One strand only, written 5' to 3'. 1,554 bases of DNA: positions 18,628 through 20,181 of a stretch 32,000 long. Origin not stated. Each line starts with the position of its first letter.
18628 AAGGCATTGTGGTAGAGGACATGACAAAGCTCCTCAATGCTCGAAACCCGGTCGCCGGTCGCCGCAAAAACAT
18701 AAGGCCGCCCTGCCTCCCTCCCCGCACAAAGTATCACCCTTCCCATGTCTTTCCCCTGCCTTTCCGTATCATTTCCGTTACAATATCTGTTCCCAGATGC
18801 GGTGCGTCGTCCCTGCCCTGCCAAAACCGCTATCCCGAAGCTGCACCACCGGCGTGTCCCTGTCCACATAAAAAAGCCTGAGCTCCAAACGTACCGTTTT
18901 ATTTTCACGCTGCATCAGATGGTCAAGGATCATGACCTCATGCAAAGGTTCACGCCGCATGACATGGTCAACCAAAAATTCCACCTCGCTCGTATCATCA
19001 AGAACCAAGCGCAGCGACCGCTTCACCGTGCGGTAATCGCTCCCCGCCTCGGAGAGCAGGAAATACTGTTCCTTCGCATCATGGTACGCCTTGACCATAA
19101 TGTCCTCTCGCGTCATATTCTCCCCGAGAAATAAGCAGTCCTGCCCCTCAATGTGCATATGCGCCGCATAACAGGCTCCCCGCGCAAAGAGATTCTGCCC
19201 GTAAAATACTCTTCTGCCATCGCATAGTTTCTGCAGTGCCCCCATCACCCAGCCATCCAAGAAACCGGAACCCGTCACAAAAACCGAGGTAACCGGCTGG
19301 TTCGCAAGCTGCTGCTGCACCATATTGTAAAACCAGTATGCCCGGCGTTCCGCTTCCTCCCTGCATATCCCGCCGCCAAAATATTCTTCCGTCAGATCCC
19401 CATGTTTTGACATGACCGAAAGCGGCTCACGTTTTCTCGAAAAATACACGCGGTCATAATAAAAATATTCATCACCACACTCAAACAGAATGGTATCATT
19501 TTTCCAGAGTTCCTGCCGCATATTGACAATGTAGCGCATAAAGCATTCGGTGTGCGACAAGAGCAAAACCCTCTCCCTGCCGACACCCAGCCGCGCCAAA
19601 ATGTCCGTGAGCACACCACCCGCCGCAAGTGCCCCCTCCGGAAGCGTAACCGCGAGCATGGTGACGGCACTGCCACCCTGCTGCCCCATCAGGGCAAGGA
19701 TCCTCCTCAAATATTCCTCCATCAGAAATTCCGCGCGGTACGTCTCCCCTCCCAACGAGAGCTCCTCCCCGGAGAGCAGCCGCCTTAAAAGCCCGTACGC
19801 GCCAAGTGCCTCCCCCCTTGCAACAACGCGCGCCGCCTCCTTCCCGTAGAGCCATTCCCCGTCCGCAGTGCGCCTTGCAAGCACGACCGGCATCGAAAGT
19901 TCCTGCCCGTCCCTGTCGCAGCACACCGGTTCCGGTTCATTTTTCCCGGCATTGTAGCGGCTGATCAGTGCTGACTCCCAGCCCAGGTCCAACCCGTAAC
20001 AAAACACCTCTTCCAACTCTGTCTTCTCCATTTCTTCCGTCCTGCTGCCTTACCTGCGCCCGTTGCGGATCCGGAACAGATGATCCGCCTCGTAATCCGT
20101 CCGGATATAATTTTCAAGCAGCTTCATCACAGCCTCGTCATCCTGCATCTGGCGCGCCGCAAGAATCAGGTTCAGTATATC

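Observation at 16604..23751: Tight four-gene operon of unassignable proteins (giant protein, degenerate Hsp70-fold, helical protein, two-TM coiled-coil protein)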

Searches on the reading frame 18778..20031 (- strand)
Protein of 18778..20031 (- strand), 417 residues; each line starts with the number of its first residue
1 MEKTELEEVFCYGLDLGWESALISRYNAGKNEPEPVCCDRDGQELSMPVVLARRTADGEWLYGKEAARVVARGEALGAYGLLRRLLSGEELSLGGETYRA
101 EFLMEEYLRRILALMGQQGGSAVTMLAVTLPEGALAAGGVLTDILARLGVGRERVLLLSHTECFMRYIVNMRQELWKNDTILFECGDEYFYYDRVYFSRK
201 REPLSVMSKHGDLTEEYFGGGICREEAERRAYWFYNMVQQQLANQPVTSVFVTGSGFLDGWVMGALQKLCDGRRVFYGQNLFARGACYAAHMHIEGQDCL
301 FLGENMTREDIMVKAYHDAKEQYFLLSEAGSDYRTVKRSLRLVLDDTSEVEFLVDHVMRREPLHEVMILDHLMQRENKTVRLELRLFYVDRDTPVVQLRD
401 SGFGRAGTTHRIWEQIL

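Call 5: search_protein_families(library=pfam, proteins=[window:18778-20031:-], max_evalue=0.1)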
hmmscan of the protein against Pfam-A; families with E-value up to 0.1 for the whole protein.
window:18778-20031:- (417 aa): 1 family
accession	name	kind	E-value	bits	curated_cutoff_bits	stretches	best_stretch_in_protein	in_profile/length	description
PF18980.5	DUF5716_C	-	3.7e-74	249.8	34.7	1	126-415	2-292/296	Family of unknown function (DUF5716) C-terminal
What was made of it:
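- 18778..20031 (-): Lidless, degenerate Hsp70 homologue, 417 aa (DUF5716_C). Pfam 4e-74 (call 5).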

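Call 6: search_protein_families(library=ncbifam, proteins=[window:18778-20031:-], max_evalue=0.1)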
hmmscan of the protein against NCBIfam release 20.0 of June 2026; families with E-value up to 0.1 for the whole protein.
window:18778-20031:- (417 aa): 0 families

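Call 8: search_protein_families(library=padloc, proteins=[window:18778-20031:-], max_evalue=0.1)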
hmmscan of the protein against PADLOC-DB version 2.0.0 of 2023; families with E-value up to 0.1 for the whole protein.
window:18778-20031:- (417 aa): 0 families

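Call 10: search_solved_structures(query=window:18778-20031:-, max_evalue=10, show_alignments=2)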
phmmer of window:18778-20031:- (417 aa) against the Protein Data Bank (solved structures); distinct sequences matched with E-value up to 10: 2.
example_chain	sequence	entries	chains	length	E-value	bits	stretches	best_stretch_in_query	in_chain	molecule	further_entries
8k1n_E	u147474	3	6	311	1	11.5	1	63-132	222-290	Multidrug efflux system ATP-binding protein Rv1218c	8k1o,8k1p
8k1m_C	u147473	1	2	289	1.2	11.3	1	63-131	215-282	Multidrug efflux system ATP-binding protein Rv1218c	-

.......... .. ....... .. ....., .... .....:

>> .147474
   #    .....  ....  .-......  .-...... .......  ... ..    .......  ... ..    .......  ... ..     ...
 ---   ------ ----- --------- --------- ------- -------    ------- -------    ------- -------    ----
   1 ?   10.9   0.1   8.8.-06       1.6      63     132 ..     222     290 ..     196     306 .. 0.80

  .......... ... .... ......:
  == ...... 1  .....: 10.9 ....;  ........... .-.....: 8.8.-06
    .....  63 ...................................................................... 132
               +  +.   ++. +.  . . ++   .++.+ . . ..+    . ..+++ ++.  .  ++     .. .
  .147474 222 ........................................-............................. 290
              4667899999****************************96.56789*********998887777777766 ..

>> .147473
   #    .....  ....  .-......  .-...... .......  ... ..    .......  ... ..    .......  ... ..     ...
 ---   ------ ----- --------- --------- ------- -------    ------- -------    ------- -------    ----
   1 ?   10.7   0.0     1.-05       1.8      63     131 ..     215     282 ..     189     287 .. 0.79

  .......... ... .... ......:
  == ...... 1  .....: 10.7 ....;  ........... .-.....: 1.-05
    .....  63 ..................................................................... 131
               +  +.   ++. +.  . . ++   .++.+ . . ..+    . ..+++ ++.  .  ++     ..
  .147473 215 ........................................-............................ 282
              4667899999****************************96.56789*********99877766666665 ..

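Call 12: find_homologous_proteins(query=window:18778-20031:-)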
Query window:18778-20031:- (417 aa): 35 proteins with E <= 0.001 among 8000 candidates.
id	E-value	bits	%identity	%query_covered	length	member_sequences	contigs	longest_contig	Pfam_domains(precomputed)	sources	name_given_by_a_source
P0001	4.3e-281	950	100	100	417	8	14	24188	PF18980.6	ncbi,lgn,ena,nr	ncbi:MAG: hypothetical protein K2P87_07450 [Lachnospiraceae bacterium]|nr:hypothetical protein [Lach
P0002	4.3e-215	732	77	99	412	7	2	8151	PF18980.6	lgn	-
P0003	1.9e-211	720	76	99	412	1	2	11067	PF18980.6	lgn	-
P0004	8.4e-201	685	72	99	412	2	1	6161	PF18980.6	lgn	-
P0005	8.3e-199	679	72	99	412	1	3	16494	PF18980.6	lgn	-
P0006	2.6e-197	674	72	99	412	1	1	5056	PF18980.6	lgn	-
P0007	1.5e-191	655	68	99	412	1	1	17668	PF18980.6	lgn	-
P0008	2.1e-191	654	70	99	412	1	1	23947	PF18980.6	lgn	-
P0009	4.2e-191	653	70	99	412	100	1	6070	PF18980.6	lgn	-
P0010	1.1e-189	649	69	98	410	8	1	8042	PF18980.6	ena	-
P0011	1.1e-187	642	69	99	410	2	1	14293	PF18980.6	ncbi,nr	ncbi:MAG: hypothetical protein K2N63_11200 [Lachnospiraceae bacterium]|nr:hypothetical protein [Lach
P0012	4.0e-186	637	68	98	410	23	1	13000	PF18980.6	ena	-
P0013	1.3e-164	566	60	99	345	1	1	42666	PF18980.6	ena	-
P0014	1.0e-154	534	71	78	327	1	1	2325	PF18980.6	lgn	-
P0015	9.1e-139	481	54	97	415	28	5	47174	PF18980.6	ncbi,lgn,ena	-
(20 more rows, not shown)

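Call 15: find_related_loci(query=A1, collection=genome_contigs, flank=10000)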
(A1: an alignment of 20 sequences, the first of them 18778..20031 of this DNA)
Query A1 (417 aa) in genome_contigs; peptide patterns used: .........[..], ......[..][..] (x = any residue, [..] = any of these).
600 stretches matched a pattern (row limit reached: there are more); 95 encode a relative of the query (tblastn E <= 1e-3); the best 80 are kept; 80 distinct loci.
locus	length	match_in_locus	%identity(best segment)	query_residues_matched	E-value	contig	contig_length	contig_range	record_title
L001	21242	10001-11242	70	3-417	0e+0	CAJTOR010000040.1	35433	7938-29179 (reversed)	MAG TPA_asm: uncultured Lachnospiraceae bacterium isolate MGBC105353 genome assembly, contig: MGBC105353.40, whole genom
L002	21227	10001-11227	54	12-417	4e-142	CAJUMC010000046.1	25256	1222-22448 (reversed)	MAG TPA_asm: uncultured Lachnospiraceae bacterium isolate MGBC143118 genome assembly, contig: MGBC143118.46, whole genom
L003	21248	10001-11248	51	5-417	6e-140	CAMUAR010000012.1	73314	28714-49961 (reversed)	MAG TPA_asm: uncultured Lachnospiraceae bacterium isolate SRR14038237_bin.83_metawrap_v1.3_MAG genome assembly, contig:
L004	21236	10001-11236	46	7-417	3e-109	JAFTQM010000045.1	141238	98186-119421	MAG: Lachnospiraceae bacterium isolate RGIG4057 Roe_deer_Cecum.Co__c1139869, whole genome shotgun sequence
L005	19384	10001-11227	35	13-417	4e-84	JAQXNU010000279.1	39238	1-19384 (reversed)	MAG: Clostridiales bacterium isolate SUG1361 k141_9834143, whole genome shotgun sequence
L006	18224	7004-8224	33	13-415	2e-78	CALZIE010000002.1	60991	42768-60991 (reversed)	MAG: uncultured Lachnospiraceae bacterium isolate SRR3176534_bin.8_metaWRAP_v1.3_MAG genome assembly, contig: ERZ8974731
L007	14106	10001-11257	37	7-417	4e-78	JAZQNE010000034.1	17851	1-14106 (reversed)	MAG: Lachnospiraceae bacterium isolate T1900045246_TH20190016.MAGScoT_cleanbin_000065 SGB_5642_k141_1590110, whole genom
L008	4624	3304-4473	37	32-417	9e-78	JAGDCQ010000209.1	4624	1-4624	MAG: Lachnospiraceae bacterium isolate RGIG10346 Yak_Rumen.Co__c5048525, whole genome shotgun sequence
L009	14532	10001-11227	33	13-417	2e-76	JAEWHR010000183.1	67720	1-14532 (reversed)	MAG: Bacillota bacterium isolate OH_PBlB_75 k127_1045358, whole genome shotgun sequence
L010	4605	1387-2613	33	13-417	2e-73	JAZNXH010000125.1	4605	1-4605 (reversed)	MAG: Lachnospiraceae bacterium isolate T1900044779_TS20190245.MAGScoT_cleanbin_000035 SGB_2542_k141_351003, whole genome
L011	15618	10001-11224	33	13-417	4e-70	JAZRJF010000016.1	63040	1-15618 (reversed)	MAG: Lachnospiraceae bacterium isolate T1900045469_YK20190160.MAGScoT_cleanbin_000020 SGB_7226_k141_1397654, whole genom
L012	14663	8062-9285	33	13-417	6e-70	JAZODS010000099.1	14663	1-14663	MAG: Lachnospiraceae bacterium isolate T1900044751_TS20190417.MAGScoT_cleanbin_000032 SGB_2216_k141_2858269, whole genom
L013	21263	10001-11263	30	2-417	1e-68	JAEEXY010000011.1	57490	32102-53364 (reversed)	MAG: Lachnospiraceae bacterium isolate Tb.RUG.532 NODE_1567_length_57490_cov_1.963426, whole genome shotgun sequence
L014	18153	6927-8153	33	13-417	1e-67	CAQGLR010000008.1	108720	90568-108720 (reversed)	MAG TPA_asm: uncultured Lachnospiraceae bacterium isolate MGBC125166 genome assembly, contig: MGBC125166.8, whole genome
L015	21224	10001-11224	33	13-417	3e-66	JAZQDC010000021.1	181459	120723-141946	MAG: Lachnospiraceae bacterium isolate T1900044637_TS20190103.MAGScoT_cleanbin_000018 SGB_1179_k141_2460502, whole genom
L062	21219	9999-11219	25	13-415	2e-39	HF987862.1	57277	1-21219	Clostridium sp. CAG:590 genomic scaffold, scf314, whole genome shotgun sequence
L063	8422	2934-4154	25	13-415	2e-39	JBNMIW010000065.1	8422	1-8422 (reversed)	MAG: Lachnospiraceae bacterium isolate CM_BacCAG2177.86 k141_169407_length_8422_cov_11.0000, whole genome shotgun sequen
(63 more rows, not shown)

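Call 28: predict_structure(alignment_id=A1)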
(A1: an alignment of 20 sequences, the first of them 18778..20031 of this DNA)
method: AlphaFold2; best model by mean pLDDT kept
length: 417 residues; sequences in the alignment: 20
mean_pLDDT: 89.2   pTM: 0.86
mean pLDDT of the five models: 89.2, 88.4, 88.3, 87.7, 85.0
residues with pLDDT >= 90: 277; 70-90: 116; 50-70: 18; < 50: 6
segments of 3 or more residues with pLDDT < 50: 1-6
pLDDT, mean of each block of 10 residues (from residue 1): 58 93 92 84 78 92 91 93 94 93 95 73 91 91 95 95 94 90 93 90 90 95 94 95 85 89 93 84 95 87 92 90 94 92 86 93 92 67 94 93 79 93
secondary structure, 60 per line:
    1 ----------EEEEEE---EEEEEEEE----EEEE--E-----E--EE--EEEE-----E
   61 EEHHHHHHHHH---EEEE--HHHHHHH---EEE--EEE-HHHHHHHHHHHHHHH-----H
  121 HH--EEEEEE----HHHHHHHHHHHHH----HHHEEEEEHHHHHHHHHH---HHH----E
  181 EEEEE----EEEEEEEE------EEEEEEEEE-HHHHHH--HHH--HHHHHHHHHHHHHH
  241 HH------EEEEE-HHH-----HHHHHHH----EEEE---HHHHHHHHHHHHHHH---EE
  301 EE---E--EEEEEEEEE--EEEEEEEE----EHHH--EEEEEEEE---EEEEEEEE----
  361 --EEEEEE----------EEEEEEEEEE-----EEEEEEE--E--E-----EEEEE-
elements in order: E11-16 E20-27 E32-35 E51-54 E60-62 H63-71 E75-78 H81-87 E91-93 E96-98 H100-114 E125-130 H135-147 E155-159 H160-169 E180-185 E190-197 E204-212 H214-219 H227-242 E249-253 H263-269 E274-277 H281-295 E299-302 E309-317 E320-327 E338-345 E349-356 E363-368 E379-388 E394-400 E412-416
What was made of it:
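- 18778..20031 (-): AF2 pLDDT 89 (call 28).
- On Hsp70 family: The protein ends at residue 417, directly after the eighth beta strand (call 28).
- There is no helical lid (call 28).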

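Call 31: fold_search(model_id=the predicted structure, library=pdb)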
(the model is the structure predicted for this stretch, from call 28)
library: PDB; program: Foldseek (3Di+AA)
matches with E <= 10: 1267; with E <= 0.001: 380
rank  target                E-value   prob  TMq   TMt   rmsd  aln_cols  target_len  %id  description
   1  4ani_C                4.1e-18  1.00  0.46  0.39  19.7       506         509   13  Structural basis for the intermolecular communication between DnaK and GrpE in the DnaK chaperone system from Geobacil (released 2012-05-23)
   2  9a5j_A                9.3e-18  1.00  0.50  0.36  11.4       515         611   13  Integrative model of DNAK-GUDB by crosslinking MS and deep learning (released 2024-09-18)
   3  2v7y                  6.6e-17  1.00  0.47  0.40  20.4       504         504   13  Crystal structure of the molecular chaperone DnaK from Geobacillus kaustophilus HTA426 in post-ATP hydrolysis state (released 2008-04-08)
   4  7krv_A                1.3e-16  1.00  0.52  0.42  10.0       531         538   11  Stimulating state of disulfide-bridged Hsp70 DnaK (released 2021-09-15)
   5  7kru_A                1.3e-16  1.00  0.52  0.42   9.6       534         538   13  Stimulating state of a truncated Hsp70 DnaK fused with a substrate peptide (released 2021-09-15)
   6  7krv_B                2.0e-16  1.00  0.52  0.42   9.8       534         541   12  Stimulating state of disulfide-bridged Hsp70 DnaK (released 2021-09-15)
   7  7kru_B                3.1e-16  1.00  0.52  0.41   9.9       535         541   11  Stimulating state of a truncated Hsp70 DnaK fused with a substrate peptide (released 2021-09-15)
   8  7kzu                  5.9e-16  1.00  0.48  0.39  12.1       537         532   12  Quasi-intermediate state (Q) of a truncated Hsp70 DnaK fused with a substrate peptide (released 2021-05-12)
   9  4b9q_A                7.5e-16  1.00  0.49  0.35  13.1       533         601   13  Open conformation of ATP-bound Hsp70 homolog DnaK (released 2012-11-14)
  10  4jn4_A                8.4e-16  1.00  0.47  0.34  13.0       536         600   11  Allosteric opening of the polypeptide-binding site when an Hsp70 binds ATP (released 2013-05-29)
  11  7kzi_A                1.0e-15  1.00  0.52  0.38   9.3       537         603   12  Intermediate state (QQQ) of near full-length DnaK alternatively fused with a substrate peptide (released 2021-05-12)
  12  5obu                  1.2e-15  1.00  0.46  0.38  21.0       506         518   11  Mycoplasma genitalium DnaK deletion mutant lacking SBDalpha in complex with AMPPNP. (released 2018-05-09)
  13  5obv                  1.7e-15  1.00  0.47  0.38  20.7       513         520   12  Mycoplasma genitalium DnaK deletion mutant lacking SBDalpha in complex with ADP and Pi. (released 2018-05-09)
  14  8gb3_D                2.7e-15  1.00  0.44  0.37  19.2       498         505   15  Structure of the Mycobacterium tuberculosis Hsp70 protein DnaK bound to the nucleotide exchange factor GrpE (released 2024-01-31)
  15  4b9q_C                3.4e-15  1.00  0.47  0.35  13.0       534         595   13  Open conformation of ATP-bound Hsp70 homolog DnaK (released 2012-11-14)
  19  6sr6_C                8.9e-15  1.00  0.47  0.39  13.8       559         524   13  Crystal structure of the RAC core with a pseudo substrate bound to Ssz1 SBD (released 2020-03-25)
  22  6sr6_A                1.5e-14  1.00  0.47  0.39  13.2       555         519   13  Crystal structure of the RAC core with a pseudo substrate bound to Ssz1 SBD (released 2020-03-25)
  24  7x3k_B                2.4e-14  1.00  0.49  0.42  13.8       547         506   11  Cryo-EM structure of RAC in the State C2 RNC-RAC complex (released 2022-06-29)
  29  5mb9_A                4.8e-14  1.00  0.48  0.41  13.1       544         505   12  Crystal structure of the eukaryotic ribosome associated complex (RAC), a unique Hsp70/Hsp40 pair (released 2016-12-28)
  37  5mb9_B                1.4e-13  1.00  0.50  0.43  12.7       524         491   14  Crystal structure of the eukaryotic ribosome associated complex (RAC), a unique Hsp70/Hsp40 pair (released 2016-12-28)
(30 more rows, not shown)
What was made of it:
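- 18778..20031 (-): Foldseek against DnaK, BiP, Hsc70 and Ssz1 gives E down to 4e-18 (call 31).
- On Hsp70 family: The Foldseek top 50 are all Hsp70s, E down to 4e-18, with almost all alignments spanning both domains (call 31).
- Closest known: Ssz1-Zuo1 ribosome-associated complex. Same: Ssz1 chains are among the structural hits (6sr6, 5mb9 and 7x3k; call 31).
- Ssz1 of RAC is among them (call 31).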

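Call 54: search_protein_representatives(alignment_id=A1)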
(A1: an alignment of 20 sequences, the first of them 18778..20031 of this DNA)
Query: 20 sequences, 415 profile positions. Proteins with E-value up to 0.001 (for the whole library): 1427; up to 1e-10: 978; up to 1e-30: 584. The best 150 are listed.
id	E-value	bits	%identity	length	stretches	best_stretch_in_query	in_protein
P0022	1.3e-209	712.6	-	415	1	1-415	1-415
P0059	2.6e-167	573.2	-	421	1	3-415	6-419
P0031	1.0e-145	502.1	-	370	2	96-415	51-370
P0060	1.3e-140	485.3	-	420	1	3-415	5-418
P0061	6.1e-139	479.8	-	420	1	3-415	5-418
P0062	8.6e-133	459.6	-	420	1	3-414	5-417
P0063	3.7e-132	457.5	-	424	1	3-415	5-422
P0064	1.1e-124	432.8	-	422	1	4-415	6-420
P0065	1.4e-118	412.8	-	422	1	4-414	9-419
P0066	2.2e-117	408.8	-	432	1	3-415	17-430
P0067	4.1e-115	401.3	-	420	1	4-415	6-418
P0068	5.8e-112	390.9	-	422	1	3-412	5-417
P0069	7.1e-109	380.8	-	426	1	4-408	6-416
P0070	1.3e-108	379.9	-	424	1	2-413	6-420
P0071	3.8e-108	378.4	-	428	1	4-412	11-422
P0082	2.7e-101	355.8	-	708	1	4-409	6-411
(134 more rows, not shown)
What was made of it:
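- On Hsp70 family: Family lengths are about 410-445 aa (calls 12, 54).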

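Call 58: search_dna_similar(query=window:18778-20031:-, collection=plasmids, mode=protein, max_evalue=0.001, max_rows=10)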
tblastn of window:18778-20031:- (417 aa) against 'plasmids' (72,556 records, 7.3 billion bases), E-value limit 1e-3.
No match.
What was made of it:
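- There are no plasmid hits (call 58).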

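Call 59: search_dna_similar(query=window:18778-20031:-, collection=phages, mode=protein, max_evalue=0.001, max_rows=10)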
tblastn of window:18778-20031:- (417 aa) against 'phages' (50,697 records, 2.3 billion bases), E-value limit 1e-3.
Records with a match: 5; places in all: 5; records where one place covers at least 80% of the query: 3.
Best place of each record, by identity: <60% 5.
By first word of the organism name: Bacteriophage 5.
By host as written in the record: - 5.
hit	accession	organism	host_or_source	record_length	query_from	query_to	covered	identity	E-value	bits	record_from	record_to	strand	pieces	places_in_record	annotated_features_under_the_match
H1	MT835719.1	Bacteriophage sp.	human fecal samples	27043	7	414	98%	26.8%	1e-34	142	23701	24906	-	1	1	record has no annotation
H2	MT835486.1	Bacteriophage sp.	human fecal samples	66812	13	417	97%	25.5%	1e-26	119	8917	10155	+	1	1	record has no annotation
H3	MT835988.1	Bacteriophage sp.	human fecal samples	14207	9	404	95%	25.6%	6e-24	110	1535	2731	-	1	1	record has no annotation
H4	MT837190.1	Bacteriophage sp.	human fecal samples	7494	115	290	42%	25.4%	3e-4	49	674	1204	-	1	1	record has no annotation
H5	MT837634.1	Bacteriophage sp.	human fecal samples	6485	228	417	46%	23.3%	3e-11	71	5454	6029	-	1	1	record has no annotation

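Call 60: get_annotated_region(hit=H2, flank=12000)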
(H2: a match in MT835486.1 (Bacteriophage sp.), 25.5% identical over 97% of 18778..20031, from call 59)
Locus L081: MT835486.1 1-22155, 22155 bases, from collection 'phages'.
description: UNVERIFIED: Bacteriophage sp. clone scaffold_23 genomic sequence.
organism: Bacteriophage sp. (NCBI taxid 38018)
taxonomy: Viruses
host: -; source: human fecal samples; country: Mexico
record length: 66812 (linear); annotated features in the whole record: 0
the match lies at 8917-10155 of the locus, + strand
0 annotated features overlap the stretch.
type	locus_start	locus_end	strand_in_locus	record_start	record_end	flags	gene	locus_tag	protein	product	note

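Call 61: get_annotated_region(hit=H1, flank=12000)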
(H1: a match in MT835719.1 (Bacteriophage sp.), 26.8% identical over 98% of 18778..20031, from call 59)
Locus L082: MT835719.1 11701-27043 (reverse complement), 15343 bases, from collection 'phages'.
description: UNVERIFIED: Bacteriophage sp. clone scaffold_523 genomic sequence.
organism: Bacteriophage sp. (NCBI taxid 38018)
taxonomy: Viruses
host: -; source: human fecal samples; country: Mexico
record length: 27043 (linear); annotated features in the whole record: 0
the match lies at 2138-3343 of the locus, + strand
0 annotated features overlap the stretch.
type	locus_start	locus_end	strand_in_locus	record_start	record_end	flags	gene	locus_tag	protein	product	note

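Call 68: find_homologous_proteins(query=P0082, max_evalue=1e-20)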
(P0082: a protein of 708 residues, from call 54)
Query P0082 (708 aa): 478 proteins with E <= 1e-20 among 8000 candidates; the best 120 are listed.
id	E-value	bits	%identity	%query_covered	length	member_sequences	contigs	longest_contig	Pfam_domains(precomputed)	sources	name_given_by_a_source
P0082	0.0e+0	1606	100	100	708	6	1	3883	PF18980.6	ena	-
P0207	0.0e+0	1221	75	100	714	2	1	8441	PF18980.6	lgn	-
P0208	0.0e+0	1188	72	100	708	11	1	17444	PF18980.6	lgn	-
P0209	0.0e+0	1187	72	100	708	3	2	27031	PF18980.6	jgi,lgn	-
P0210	0.0e+0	1186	72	100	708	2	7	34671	PF18980.6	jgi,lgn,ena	-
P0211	0.0e+0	1169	72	100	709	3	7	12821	PF18980.6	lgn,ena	-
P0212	0.0e+0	1164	72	100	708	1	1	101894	PF18980.6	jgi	-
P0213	0.0e+0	1125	69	100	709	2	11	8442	PF18980.6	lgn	-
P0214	0.0e+0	1119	69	100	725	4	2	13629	PF18980.6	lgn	-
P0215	0.0e+0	1117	69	100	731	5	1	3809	PF18980.6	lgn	-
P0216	1.0e-240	819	70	71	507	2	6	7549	PF18980.6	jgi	-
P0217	4.9e-212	724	75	59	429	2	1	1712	PF18980.6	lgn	-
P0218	1.1e-206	707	73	59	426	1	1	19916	PF18980.6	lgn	-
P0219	2.0e-167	577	60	59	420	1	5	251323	PF18980.6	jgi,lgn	jgi:hypothetical protein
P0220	2.0e-166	574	60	59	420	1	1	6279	PF18980.6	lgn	-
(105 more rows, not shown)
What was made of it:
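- The fusion lineage is seen on many independent contigs (call 68).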
